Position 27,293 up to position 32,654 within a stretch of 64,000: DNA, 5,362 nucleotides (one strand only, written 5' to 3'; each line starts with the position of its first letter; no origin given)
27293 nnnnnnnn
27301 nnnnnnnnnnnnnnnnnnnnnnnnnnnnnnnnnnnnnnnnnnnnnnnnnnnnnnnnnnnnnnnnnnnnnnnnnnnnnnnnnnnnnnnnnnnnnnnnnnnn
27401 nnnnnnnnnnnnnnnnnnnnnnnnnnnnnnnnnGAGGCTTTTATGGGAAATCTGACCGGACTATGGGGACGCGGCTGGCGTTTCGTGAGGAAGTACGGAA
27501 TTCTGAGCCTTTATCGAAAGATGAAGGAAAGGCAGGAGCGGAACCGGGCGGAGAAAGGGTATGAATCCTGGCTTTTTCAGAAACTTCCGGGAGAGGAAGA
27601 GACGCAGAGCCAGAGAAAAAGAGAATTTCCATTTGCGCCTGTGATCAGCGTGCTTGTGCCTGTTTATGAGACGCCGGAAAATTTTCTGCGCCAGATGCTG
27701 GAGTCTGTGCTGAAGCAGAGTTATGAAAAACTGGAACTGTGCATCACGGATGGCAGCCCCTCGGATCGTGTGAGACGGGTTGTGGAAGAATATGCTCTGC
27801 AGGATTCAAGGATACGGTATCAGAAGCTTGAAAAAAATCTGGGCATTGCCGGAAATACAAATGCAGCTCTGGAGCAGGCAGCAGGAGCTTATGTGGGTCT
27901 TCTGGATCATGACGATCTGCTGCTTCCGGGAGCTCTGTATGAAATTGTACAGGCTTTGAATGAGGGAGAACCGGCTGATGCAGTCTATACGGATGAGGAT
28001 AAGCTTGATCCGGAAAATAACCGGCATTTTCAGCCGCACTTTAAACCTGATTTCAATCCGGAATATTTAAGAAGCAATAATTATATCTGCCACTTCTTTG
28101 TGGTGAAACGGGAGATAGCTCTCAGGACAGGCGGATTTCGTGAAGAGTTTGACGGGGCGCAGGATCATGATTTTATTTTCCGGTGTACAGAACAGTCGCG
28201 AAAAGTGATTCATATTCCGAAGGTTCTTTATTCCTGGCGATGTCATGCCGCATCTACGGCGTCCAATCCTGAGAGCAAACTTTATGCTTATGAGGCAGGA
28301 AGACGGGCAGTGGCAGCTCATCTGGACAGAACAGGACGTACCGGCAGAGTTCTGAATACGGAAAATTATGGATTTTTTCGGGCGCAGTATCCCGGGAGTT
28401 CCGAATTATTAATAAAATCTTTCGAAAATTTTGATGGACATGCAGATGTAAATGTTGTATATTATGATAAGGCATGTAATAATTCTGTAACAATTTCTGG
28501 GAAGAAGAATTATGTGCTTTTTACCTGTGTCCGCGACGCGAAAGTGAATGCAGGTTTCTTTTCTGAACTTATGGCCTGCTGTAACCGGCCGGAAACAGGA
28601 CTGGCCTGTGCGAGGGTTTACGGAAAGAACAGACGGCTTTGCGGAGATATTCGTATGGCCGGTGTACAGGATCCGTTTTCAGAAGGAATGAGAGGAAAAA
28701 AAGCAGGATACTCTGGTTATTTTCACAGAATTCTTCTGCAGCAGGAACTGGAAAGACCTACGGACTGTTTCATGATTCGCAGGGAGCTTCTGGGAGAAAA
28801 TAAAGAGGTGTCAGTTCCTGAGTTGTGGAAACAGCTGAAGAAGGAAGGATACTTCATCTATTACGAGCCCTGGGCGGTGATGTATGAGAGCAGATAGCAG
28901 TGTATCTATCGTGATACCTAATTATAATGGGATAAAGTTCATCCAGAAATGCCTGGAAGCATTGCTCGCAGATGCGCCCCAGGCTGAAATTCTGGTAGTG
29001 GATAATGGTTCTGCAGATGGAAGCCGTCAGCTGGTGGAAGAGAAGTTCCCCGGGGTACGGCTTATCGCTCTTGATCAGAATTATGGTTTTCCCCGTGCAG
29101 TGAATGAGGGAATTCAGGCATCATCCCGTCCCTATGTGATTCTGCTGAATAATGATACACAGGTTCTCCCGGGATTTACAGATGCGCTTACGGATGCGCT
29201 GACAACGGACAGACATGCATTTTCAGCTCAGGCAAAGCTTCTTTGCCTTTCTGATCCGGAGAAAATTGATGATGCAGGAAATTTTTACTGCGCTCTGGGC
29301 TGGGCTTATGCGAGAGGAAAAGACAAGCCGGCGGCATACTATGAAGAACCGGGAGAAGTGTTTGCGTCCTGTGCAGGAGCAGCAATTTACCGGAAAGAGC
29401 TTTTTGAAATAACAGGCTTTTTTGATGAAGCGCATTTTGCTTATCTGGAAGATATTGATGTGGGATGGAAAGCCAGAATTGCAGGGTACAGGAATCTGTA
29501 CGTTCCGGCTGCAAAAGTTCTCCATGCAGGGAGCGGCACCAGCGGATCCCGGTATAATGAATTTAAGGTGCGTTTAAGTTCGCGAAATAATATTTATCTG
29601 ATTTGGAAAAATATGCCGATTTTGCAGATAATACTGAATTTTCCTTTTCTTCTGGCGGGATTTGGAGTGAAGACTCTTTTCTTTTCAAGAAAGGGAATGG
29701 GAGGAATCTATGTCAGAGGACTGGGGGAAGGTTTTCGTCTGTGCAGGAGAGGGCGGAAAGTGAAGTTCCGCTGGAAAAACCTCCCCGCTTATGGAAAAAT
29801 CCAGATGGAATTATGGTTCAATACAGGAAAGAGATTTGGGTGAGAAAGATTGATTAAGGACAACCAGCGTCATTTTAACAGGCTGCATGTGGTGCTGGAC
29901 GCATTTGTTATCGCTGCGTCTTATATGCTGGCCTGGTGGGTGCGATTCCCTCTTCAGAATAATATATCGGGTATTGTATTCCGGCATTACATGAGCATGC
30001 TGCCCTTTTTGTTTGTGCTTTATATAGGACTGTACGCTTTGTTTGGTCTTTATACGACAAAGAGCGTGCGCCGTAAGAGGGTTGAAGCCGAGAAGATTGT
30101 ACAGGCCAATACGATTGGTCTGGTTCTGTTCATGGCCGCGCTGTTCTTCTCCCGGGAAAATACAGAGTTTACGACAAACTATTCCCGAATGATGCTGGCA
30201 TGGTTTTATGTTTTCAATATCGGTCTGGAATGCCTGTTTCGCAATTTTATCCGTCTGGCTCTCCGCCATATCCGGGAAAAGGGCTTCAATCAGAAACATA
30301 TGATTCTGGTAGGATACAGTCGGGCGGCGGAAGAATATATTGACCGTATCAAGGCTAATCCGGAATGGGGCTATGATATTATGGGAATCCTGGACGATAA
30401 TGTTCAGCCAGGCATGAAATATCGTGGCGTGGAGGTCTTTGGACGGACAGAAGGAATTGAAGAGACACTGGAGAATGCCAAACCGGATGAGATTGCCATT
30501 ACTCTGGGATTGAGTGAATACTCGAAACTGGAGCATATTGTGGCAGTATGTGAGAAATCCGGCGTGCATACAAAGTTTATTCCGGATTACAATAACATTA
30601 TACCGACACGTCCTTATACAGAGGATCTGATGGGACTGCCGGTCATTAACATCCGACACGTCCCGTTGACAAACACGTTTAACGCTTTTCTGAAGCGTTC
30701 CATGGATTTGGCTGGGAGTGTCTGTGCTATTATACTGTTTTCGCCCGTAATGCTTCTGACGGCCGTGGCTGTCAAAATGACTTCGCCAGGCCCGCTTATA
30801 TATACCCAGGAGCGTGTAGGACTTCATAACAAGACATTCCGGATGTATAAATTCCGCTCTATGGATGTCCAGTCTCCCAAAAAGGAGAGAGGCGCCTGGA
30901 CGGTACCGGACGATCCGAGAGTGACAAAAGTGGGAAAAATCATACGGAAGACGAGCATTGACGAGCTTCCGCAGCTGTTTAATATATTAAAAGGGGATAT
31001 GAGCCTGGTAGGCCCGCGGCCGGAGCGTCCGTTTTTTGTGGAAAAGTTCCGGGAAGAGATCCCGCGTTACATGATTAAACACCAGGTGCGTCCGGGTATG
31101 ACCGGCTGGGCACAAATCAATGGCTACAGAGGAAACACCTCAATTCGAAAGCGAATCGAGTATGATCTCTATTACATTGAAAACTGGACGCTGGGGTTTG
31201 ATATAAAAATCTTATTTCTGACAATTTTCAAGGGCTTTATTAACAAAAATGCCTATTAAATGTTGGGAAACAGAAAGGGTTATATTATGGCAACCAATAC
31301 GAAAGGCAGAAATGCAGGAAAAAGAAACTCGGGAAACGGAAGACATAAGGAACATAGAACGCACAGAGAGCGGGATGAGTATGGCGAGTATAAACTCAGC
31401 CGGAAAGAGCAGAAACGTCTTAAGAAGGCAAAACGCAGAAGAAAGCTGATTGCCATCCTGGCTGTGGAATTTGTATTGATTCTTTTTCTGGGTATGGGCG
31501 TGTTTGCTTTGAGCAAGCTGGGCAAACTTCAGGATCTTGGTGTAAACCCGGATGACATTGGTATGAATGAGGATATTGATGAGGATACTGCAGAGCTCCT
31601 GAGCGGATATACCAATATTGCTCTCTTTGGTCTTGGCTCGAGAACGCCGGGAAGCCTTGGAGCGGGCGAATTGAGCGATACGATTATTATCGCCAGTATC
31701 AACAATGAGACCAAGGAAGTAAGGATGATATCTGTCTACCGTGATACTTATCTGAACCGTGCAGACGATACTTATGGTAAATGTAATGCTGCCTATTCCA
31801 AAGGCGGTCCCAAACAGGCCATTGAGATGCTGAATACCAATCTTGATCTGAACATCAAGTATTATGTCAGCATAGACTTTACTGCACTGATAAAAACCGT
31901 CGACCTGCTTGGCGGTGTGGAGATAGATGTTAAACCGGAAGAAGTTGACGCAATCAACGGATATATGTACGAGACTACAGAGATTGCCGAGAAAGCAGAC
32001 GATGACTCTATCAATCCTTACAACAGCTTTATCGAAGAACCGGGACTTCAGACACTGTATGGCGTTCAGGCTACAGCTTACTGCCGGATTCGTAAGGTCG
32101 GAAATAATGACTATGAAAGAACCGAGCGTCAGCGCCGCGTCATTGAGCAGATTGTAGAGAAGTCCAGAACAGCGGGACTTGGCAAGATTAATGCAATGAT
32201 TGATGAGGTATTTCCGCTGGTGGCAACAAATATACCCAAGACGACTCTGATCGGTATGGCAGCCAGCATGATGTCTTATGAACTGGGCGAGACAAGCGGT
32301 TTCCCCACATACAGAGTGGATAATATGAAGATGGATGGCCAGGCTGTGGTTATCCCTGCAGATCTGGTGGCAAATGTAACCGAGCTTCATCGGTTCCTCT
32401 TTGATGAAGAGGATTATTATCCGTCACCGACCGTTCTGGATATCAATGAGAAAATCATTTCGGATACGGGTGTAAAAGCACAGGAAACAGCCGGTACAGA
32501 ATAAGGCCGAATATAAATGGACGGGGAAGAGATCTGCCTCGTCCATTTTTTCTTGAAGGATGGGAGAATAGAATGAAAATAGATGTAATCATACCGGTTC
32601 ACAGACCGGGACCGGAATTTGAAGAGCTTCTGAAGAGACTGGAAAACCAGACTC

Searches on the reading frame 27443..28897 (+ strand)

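Call 42: search_protein_families(library=pfam, proteins=[window:27443-28897:+], max_evalue=0.1)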
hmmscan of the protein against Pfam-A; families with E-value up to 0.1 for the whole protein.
window:27443-28897:+ (484 aa): 3 families
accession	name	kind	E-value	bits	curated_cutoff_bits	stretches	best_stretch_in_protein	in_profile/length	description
PF00535.33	Glycos_transf_2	-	1.4e-27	97.1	23.3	1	69-225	1-163/168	Glycosyl transferase family 2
PF13641.12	Glyco_tranf_2_3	-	3.9e-12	47.1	27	1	67-259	2-205/230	Glycosyltransferase like family 2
PF10111.15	Glyco_tranf_2_2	-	9.4e-09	35.6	27.3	1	69-264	1-216/276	Glycosyltransferase like family 2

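Call 56: search_protein_families(library=ncbifam, proteins=[window:27443-28897:+], max_evalue=0.00001)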
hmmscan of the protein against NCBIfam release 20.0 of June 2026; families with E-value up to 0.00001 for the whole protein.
window:27443-28897:+ (484 aa): 17 families
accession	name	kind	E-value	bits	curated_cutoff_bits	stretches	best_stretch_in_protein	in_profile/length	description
NF050050.1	ProtGlycPglI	equivalog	2.8e-21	76.2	500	1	66-175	2-111/306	GalNAc(5)-diNAcBac-PP-undecaprenol beta-1,3-glucosyltransferase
NF047683.1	TeichurnBiosyTuaG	equivalog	1e-18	67.9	400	1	65-173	5-112/252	teichuronic acid biosynthesis protein TuaG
NF053739.1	GlytfEpsEBac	equivalog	3e-17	62.5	450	1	66-266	1-203/265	glycosyltransferase EpsE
NF007482.0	PRK10073.1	equivalog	1.6e-14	53.7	423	1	66-175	6-112/334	glycosyltransferase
TIGR03937.1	PgaC_IcaA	equivalog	6.5e-14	51.7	422.3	1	52-181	31-159/407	poly-beta-1,6-N-acetyl-D-glucosamine synthase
TIGR03965.1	mycofact_glyco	equivalog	3.6e-11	42.6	280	0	63-173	71-180/467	mycofactocin biosynthesis glycosyltransferase MftF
NF007453.0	PRK10018.1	equivalog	1.4e-10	41.3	382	1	66-173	6-112/280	colanic acid biosynthesis glycosyltransferase WcaA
TIGR04017.1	WcaA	equivalog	1.5e-10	41.2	495.75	1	66-174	5-112/279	colanic acid biosynthesis glycosyltransferase WcaA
TIGR04242.1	nodulat_NodC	equivalog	7.1e-09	35.1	550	1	48-172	30-156/395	chitooligosaccharide synthase NodC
TIGR03111.1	glyc2_xrt_Gpos1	hypoth_equivalog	1.6e-08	33.8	363.95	1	56-178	39-162/439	TIGR03111 family XrtG-associated glycosyltransferase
NF041394.1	GtaseAglG_Halo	equivalog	2.1e-08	33.8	440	1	68-174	3-109/304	glucosyl-dolichyl phosphate glucuronosyltransferase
NF047588.1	GlcsyltransPgfSStrep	equivalog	1e-07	31.5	500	1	69-175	4-113/308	glycosyltransferase PgfS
NF041875.1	EPS_EpsD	equivalog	2.7e-07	30.3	370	1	68-259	1-200/325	exopolysaccharide biosynthesis glycosyltransferase EpsD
NF038299.1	EPS_HpsN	equivalog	2.8e-07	29.8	425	1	66-174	1-108/317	hormogonium polysaccharide biosynthesis glycosyltransferase HpsN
TIGR04283.1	glyco_like_mftF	equivalog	1.4e-06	28.1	182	1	68-264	1-185/221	TIGR04283 family arsenosugar biosynthesis glycosyltransferase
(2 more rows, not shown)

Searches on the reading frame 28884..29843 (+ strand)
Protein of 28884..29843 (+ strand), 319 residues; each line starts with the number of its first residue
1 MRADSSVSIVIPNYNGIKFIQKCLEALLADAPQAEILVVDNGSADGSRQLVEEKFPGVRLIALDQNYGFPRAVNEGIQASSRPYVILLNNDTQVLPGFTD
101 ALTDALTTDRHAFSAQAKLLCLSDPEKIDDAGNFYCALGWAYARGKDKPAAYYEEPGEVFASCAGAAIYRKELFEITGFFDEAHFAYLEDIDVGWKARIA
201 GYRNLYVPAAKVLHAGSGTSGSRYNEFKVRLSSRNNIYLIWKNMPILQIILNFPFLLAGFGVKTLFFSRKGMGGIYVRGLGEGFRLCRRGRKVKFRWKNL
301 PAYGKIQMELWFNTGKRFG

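Call 42: search_protein_families(library=pfam, proteins=[window:28884-29843:+], max_evalue=0.1)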
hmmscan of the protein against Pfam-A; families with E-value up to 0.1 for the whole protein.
window:28884-29843:+ (319 aa): 6 families
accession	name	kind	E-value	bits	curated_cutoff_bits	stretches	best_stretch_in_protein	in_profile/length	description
PF00535.33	Glycos_transf_2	-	3.4e-25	89.4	23.3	1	8-174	1-164/168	Glycosyl transferase family 2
PF13641.12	Glyco_tranf_2_3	-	6.7e-13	49.6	27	1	7-215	3-212/230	Glycosyltransferase like family 2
PF13632.12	Glyco_trans_2_3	-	0.00022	21.5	27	1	84-217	1-125/198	Glycosyl transferase family group 2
PF10111.15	Glyco_tranf_2_2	-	0.0022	18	27.3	1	8-228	1-229/276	Glycosyltransferase like family 2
PF13704.12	Glyco_tranf_2_4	-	0.022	15.7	27.5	1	20-71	7-56/98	Glycosyl transferase family 2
PF24395.1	OLD-like_TOPRIM_1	-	0.078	13.2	27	0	19-67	41-88/162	OLD-like TOPRIM 1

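Call 56: search_protein_families(library=ncbifam, proteins=[window:28884-29843:+], max_evalue=0.00001)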
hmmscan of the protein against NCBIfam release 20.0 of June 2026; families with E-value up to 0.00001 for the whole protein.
window:28884-29843:+ (319 aa): 14 families
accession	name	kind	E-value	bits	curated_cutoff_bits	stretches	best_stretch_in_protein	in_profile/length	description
TIGR03965.1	mycofact_glyco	equivalog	2.1e-20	73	280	1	5-215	74-281/467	mycofactocin biosynthesis glycosyltransferase MftF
NF041875.1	EPS_EpsD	equivalog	3.4e-17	62.9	370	1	7-223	1-215/325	exopolysaccharide biosynthesis glycosyltransferase EpsD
NF007482.0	PRK10073.1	equivalog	4.3e-14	52.3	423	1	3-106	4-110/334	glycosyltransferase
TIGR03937.1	PgaC_IcaA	equivalog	6.3e-14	51.7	422.3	1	5-94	45-138/407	poly-beta-1,6-N-acetyl-D-glucosamine synthase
TIGR04283.1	glyco_like_mftF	equivalog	4.1e-12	46.2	182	1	7-111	1-102/221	TIGR04283 family arsenosugar biosynthesis glycosyltransferase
NF045692.1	OglycostaseCruG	equivalog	1.2e-09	37.6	600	1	6-215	42-256/386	2'-O-glycosyltransferase CruG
NF047683.1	TeichurnBiosyTuaG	equivalog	2.4e-09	37.2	400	1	3-117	4-122/252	teichuronic acid biosynthesis protein TuaG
TIGR01556.1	rhamnosyltran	subfamily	4.3e-09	36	200.55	1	24-213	10-198/281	rhamnosyltransferase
NF038299.1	EPS_HpsN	equivalog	7.5e-09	35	425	1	6-222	2-228/317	hormogonium polysaccharide biosynthesis glycosyltransferase HpsN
TIGR04182.1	glyco_TIGR04182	equivalog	1e-07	31.7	325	1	7-109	2-100/293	S-layer glycoprotein N-glycosyltransferase AglJ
TIGR03111.1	glyc2_xrt_Gpos1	hypoth_equivalog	5e-07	28.9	363.95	1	6-94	50-144/439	TIGR03111 family XrtG-associated glycosyltransferase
TIGR04440.1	glyco_TIGR04440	domain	5.3e-07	29.6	70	1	7-126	2-126/215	TIGR00180 family glycosyltransferase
TIGR04009.1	wcaE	equivalog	4.1e-06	26.3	369.2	0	7-126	6-127/248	colanic acid biosynthesis glycosyltransferase WcaE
NF007986.1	PRK10714.1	equivalog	8e-06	25.1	529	0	6-97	7-106/316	undecaprenyl-phosphate 4-deoxy-4-formamido-L-arabinose transferase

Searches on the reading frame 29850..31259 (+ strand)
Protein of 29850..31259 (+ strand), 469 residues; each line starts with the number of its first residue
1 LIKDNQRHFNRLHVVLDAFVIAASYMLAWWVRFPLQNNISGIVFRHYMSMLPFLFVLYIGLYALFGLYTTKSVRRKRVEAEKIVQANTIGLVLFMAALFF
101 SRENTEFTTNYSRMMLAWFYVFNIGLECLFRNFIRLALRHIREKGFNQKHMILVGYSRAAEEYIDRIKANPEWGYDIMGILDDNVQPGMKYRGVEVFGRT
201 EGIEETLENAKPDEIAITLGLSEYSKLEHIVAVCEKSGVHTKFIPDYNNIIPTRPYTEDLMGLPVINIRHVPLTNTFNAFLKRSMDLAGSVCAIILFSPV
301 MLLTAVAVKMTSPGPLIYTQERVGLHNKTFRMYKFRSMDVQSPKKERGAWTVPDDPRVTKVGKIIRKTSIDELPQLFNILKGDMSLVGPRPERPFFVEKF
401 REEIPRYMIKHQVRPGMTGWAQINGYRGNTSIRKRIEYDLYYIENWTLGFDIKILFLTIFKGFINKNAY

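Call 42: search_protein_families(library=pfam, proteins=[window:29850-31259:+], max_evalue=0.1)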
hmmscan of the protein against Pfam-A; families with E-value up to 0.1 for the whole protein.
window:29850-31259:+ (469 aa): 4 families
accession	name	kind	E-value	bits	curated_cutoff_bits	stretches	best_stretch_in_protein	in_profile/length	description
PF02397.22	Bac_transf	-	3.1e-71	239.1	27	1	282-462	1-177/179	Bacterial sugar transferase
PF13727.12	CoA_binding_3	-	1.1e-25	91.1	25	1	64-245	2-175/175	CoA-binding domain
PF17836.7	PglD_N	-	0.051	14.6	23.4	0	152-220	3-66/78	PglD N-terminal domain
PF20520.3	Ac45-VOA1_TM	-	0.062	13.5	25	0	48-67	12-31/39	V0 complex accessory subunit Ac45/VOA1 transmembrane domain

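Call 56: search_protein_families(library=ncbifam, proteins=[window:29850-31259:+], max_evalue=0.00001)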
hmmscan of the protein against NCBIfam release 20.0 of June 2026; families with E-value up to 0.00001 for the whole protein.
window:29850-31259:+ (469 aa): 10 families
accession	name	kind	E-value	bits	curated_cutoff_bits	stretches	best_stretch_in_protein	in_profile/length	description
TIGR03023.1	WcaJ_sugtrans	equivalog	1.5e-149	499.2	410.75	1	16-469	2-453/453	undecaprenyl-phosphate glucose phosphotransferase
TIGR03025.1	EPS_sugtrans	subfamily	7.5e-140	467.1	295.55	1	16-469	2-445/445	exopolysaccharide biosynthesis polyprenyl glycosylphosphotransferase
NF007518.0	PRK10124.1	equivalog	4.7e-94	315.7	684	1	40-469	40-464/464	undecaprenyl-phosphate glucose phosphotransferase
TIGR03022.1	WbaP_sugtrans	subfamily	6.9e-79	266.2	403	1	15-459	3-446/456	undecaprenyl-phosphate galactose phosphotransferase WbaP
TIGR03013.1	EpsB_2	subfamily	1.4e-77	261.6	393.35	1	17-459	3-433/443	TIGR03013 family XrtA/PEP-CTERM system glycosyltransferase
NF050817.1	PolSacchBiosHfsE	equivalog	3.6e-58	197.4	750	1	58-459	59-456/467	polysaccharide biosynthesis protein HfsE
NF041877.1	EPS_EpsZ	equivalog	2.2e-48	165.1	800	1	65-459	59-449/459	exopolysaccharide biosynthesis polyisoprenyl-phosphate hexose-1-phosphate transferase EpsZ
NF011751.0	PRK15204.1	equivalog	9.9e-45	153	907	1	109-459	110-466/476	undecaprenyl-phosphate galactose phosphotransferase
NF052601.1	undeca_RfbP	equivalog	8e-44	149.7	330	1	274-460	37-233/244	undecaprenyl-phosphate galactose phosphotransferase family protein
NF045514.1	glycotran_HepC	equivalog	9.6e-26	90.4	140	1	275-391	110-211/220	heterocyst development glycosyltransferase HepC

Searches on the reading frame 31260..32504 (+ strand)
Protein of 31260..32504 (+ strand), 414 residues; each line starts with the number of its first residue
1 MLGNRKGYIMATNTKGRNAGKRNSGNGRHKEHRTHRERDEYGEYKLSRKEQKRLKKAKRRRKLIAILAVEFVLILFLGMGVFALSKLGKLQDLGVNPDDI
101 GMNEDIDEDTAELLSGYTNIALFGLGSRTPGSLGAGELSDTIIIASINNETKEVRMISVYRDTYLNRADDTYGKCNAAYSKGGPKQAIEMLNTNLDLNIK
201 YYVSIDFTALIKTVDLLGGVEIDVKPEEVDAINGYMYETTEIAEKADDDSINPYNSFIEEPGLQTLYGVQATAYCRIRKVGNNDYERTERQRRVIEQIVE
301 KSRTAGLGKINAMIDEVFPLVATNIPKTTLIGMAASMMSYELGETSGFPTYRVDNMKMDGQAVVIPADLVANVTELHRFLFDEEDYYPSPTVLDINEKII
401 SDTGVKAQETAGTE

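Call 42: search_protein_families(library=pfam, proteins=[window:31260-32504:+], max_evalue=0.1)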
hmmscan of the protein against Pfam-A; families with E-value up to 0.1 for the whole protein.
window:31260-32504:+ (414 aa): 2 families
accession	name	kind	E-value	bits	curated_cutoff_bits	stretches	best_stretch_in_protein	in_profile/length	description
PF03816.19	LytR_cpsA_psr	-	4.4e-33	115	24.6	1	139-302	2-148/150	LytR_cpsA_psr family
PF12889.12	DUF3829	-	0.078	13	26.8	0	227-316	189-282/285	Protein of unknown function (DUF3829)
